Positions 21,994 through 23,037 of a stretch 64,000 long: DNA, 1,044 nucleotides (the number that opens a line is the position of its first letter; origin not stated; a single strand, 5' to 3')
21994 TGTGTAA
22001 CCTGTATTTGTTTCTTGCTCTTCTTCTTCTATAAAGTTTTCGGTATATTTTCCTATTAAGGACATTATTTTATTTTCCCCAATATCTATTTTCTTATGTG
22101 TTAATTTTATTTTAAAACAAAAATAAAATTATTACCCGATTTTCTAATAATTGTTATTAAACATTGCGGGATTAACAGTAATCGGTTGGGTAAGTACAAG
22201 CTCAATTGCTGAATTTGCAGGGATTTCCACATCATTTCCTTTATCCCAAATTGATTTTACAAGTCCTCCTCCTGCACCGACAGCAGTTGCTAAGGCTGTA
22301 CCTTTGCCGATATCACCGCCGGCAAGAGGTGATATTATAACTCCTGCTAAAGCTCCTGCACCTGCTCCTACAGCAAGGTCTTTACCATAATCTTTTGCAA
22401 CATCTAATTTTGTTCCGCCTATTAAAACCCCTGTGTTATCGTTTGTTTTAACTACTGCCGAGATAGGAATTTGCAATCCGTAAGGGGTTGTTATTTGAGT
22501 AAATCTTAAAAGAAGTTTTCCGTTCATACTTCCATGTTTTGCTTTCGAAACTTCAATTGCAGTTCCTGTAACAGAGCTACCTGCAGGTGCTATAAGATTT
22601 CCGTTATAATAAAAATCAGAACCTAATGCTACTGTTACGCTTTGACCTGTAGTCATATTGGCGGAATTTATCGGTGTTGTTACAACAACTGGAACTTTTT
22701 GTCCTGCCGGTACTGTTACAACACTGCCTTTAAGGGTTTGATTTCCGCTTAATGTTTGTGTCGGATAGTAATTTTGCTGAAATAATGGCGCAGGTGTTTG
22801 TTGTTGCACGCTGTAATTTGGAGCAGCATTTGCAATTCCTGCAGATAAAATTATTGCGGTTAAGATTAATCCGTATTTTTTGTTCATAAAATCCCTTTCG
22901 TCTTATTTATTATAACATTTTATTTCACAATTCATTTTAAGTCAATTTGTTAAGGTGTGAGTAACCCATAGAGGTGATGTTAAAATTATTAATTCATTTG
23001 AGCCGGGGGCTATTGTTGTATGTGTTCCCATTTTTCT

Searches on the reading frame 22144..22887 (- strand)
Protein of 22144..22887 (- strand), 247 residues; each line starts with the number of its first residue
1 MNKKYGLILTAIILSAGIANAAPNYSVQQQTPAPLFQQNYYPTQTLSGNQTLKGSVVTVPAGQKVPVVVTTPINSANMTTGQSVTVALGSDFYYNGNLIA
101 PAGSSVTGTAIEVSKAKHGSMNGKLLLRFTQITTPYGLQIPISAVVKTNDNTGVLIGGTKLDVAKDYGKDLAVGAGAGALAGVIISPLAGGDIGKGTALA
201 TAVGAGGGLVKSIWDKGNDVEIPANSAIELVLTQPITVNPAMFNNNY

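Call 79: search_protein_families(library=pfam, proteins=[window:22144-22887:-], max_evalue=0.001)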
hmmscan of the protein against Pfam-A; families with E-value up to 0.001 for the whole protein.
window:22144-22887:- (247 aa): 1 family
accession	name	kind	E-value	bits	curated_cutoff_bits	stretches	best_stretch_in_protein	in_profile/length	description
PF03743.19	TrbI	-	6.3e-06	26.6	35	1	58-188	1-127/188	Bacterial conjugation TrbI-like protein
